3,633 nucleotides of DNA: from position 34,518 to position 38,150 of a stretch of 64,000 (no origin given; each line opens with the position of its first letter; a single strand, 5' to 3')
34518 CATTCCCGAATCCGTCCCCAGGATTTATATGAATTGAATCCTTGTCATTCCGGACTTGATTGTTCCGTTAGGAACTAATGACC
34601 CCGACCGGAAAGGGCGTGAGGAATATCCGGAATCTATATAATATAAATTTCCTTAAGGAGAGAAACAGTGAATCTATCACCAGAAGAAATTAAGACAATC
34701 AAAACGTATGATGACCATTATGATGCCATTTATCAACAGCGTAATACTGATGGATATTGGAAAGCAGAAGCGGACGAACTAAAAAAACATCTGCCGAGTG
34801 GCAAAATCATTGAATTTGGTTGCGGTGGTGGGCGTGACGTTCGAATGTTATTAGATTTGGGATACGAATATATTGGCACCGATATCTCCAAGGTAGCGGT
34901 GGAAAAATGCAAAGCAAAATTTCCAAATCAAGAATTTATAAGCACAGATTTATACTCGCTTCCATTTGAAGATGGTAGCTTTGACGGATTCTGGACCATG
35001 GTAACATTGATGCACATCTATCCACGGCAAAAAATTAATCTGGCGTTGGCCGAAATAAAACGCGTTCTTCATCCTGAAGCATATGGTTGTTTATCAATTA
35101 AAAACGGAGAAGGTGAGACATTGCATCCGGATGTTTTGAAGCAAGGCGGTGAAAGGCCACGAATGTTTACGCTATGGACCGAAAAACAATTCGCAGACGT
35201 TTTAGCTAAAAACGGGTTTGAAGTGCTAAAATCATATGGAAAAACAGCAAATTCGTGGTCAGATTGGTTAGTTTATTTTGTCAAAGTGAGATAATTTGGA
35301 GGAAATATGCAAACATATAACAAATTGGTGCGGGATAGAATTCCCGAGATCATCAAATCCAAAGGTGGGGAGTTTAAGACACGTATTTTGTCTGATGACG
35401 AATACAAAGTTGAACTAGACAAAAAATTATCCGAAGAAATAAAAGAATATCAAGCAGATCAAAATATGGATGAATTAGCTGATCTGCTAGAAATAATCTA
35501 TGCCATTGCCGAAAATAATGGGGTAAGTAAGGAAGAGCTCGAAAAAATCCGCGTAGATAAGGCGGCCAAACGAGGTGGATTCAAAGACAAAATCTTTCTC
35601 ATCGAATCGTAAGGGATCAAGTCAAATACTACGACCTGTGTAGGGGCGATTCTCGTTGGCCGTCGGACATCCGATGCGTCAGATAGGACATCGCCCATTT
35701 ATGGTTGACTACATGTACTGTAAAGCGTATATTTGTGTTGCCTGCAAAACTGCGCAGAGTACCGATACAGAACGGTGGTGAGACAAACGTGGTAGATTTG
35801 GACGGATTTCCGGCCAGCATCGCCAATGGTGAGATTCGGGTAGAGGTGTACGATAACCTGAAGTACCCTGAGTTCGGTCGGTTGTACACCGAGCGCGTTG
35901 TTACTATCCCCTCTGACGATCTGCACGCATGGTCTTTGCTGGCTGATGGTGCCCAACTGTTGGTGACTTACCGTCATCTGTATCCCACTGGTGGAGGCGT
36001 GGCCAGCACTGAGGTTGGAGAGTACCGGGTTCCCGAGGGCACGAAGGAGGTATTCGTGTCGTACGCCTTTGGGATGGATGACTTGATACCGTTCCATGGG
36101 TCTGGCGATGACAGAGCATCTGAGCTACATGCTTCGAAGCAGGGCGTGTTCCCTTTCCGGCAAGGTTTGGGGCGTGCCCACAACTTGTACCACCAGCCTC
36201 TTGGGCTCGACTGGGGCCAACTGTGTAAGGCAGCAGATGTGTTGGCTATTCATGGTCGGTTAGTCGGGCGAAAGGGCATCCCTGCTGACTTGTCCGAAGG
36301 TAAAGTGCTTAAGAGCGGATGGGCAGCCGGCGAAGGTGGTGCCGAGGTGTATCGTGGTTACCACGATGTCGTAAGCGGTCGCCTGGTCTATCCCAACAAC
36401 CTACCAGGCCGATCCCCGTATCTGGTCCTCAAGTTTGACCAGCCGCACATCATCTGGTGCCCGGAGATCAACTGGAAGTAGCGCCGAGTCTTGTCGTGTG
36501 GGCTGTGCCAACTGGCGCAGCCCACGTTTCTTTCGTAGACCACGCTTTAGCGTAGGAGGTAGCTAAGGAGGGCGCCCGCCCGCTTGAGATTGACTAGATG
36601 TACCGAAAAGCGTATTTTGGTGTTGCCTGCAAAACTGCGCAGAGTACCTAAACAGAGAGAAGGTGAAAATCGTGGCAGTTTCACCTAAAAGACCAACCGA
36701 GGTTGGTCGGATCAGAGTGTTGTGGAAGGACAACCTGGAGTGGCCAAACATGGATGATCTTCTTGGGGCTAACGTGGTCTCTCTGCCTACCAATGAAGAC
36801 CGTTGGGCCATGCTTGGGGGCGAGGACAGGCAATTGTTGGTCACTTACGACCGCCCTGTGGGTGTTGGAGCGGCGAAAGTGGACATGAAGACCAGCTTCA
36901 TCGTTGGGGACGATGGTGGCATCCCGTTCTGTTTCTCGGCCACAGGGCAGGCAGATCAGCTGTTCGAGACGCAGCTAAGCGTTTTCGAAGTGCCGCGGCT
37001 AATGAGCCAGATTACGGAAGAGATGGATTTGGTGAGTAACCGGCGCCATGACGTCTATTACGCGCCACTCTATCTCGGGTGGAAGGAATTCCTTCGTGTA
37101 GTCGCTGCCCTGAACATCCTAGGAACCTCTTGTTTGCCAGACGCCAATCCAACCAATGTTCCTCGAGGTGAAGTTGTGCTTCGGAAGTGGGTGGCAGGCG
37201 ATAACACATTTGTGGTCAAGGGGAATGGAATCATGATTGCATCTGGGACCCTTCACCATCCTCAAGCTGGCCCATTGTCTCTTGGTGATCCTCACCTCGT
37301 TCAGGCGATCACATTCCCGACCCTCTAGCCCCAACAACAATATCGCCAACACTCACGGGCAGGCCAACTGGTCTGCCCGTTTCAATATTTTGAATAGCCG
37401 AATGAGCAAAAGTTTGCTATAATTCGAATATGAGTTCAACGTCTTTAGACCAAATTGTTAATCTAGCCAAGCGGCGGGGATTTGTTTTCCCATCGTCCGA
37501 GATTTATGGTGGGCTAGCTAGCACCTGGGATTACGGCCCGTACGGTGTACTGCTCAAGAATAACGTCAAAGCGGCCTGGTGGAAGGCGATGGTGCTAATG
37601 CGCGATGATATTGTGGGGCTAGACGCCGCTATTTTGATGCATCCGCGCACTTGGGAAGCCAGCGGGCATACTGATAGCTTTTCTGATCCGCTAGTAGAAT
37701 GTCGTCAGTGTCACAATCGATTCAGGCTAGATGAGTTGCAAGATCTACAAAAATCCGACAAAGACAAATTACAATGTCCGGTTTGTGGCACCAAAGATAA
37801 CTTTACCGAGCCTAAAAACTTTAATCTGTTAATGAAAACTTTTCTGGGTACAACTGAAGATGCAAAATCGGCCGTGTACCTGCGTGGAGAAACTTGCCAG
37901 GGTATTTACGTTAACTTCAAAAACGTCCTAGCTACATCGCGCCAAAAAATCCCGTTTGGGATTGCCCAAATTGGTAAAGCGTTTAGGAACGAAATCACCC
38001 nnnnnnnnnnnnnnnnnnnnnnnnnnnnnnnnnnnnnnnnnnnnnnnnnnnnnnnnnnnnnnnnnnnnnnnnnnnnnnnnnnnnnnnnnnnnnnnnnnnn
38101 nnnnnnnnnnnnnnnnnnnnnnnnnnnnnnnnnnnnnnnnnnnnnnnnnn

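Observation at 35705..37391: Tandem paralogous unknown genes with a near-identical promoter and 5' leader (cassette D)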

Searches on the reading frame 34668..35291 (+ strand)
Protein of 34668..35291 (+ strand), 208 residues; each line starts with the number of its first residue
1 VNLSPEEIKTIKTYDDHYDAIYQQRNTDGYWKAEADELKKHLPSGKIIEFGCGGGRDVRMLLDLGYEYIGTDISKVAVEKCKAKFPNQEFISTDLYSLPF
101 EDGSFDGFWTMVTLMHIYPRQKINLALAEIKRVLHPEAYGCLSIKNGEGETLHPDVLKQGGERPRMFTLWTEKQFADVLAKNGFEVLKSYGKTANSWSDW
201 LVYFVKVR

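Call 51: search_protein_families(library=padloc, proteins=[window:34668-35291:+], max_evalue=0.1)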
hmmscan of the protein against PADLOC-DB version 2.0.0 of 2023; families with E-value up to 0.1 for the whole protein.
window:34668-35291:+ (208 aa): 1 family
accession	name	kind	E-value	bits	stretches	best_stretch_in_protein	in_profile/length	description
PDLC04134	mad2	-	1.3e-13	48.6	1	31-187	279-420/492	mads_2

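Call 71: search_protein_families(library=pfam, proteins=[window:34668-35291:+], max_evalue=0.01)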
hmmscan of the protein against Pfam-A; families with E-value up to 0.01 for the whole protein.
window:34668-35291:+ (208 aa): 10 families
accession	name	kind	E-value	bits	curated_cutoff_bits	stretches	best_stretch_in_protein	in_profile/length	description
PF08241.18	Methyltransf_11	-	1.2e-19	71.1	21.2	1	49-139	2-92/95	Methyltransferase domain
PF13649.12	Methyltransf_25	-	2.4e-18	67.1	27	1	47-136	1-95/97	Methyltransferase domain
PF08242.18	Methyltransf_12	-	2.9e-10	41.2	30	1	48-138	1-96/98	Methyltransferase domain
PF13847.12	Methyltransf_31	-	4.3e-09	36.7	27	1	45-146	5-113/145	Methyltransferase domain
PF13489.12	Methyltransf_23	-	7.6e-09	35.9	27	1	30-188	8-163/164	Methyltransferase domain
PF10017.15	Methyltransf_33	-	1.8e-05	24.4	23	1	32-86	50-109/304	Histidine-specific methyltransferase, SAM-dependent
PF05724.17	TPMT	-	0.00075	19.7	26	1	40-82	34-76/218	Thiopurine S-methyltransferase (TPMT)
PF03291.22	mRNA_G-N7_MeTrfase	-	0.0011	18.6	26.6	1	45-89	63-108/315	mRNA (guanine-N(7))-methyltransferase domain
PF03848.20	TehB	-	0.0013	18.7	20.4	1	32-139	19-129/193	Tellurite resistance protein TehB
PF01209.24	Ubie_methyltran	-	0.0027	17.5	20.1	1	14-136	20-145/233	ubiE/COQ5 methyltransferase family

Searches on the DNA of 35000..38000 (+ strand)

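Call 10: search_rna_families(source=window, start=35000, end=38000, threshold=evalue, max_evalue=10)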
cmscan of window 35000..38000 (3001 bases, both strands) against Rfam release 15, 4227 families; matches with E-value up to 10: 2.
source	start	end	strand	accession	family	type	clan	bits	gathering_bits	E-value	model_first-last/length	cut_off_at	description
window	37047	37095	-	RF01143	sR16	Gene; snRNA; snoRNA; CD-box;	-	16.5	70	6.7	1-53/53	no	Small nucleolar RNA sR16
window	37259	37365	-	RF02175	SMAD5-AS1_3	Gene; lncRNA;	-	14.4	60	4.8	1-125/125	no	SMAD5 antisense RNA 1 conserved region 3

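Call 68: search_dna_similar(query=window:35620-37400:+, collection=plasmids, mode=distant, max_evalue=0.01, max_rows=5)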
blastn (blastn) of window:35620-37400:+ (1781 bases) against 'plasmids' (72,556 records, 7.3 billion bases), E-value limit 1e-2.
No match.

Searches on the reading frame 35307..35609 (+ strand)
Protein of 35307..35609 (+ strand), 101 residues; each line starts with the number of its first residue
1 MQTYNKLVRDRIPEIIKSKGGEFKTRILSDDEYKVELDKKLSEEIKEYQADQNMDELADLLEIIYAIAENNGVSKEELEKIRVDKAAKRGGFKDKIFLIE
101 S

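Call 51: search_protein_families(library=padloc, proteins=[window:35307-35609:+], max_evalue=0.1)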
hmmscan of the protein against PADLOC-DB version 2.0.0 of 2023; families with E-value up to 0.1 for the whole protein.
window:35307-35609:+ (101 aa): 0 families

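Call 53: search_protein_families(library=phrogs, proteins=[window:35307-35609:+], max_evalue=0.1)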
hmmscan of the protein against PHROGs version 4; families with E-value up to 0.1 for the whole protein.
window:35307-35609:+ (101 aa): 0 families

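Call 71: search_protein_families(library=pfam, proteins=[window:35307-35609:+], max_evalue=0.01)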
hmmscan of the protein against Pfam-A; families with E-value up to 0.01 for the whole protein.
window:35307-35609:+ (101 aa): 1 family
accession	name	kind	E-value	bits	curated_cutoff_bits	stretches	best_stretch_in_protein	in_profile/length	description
PF12643.12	MazG-like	-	0.0032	18.1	27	1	33-88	11-69/85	MazG-like family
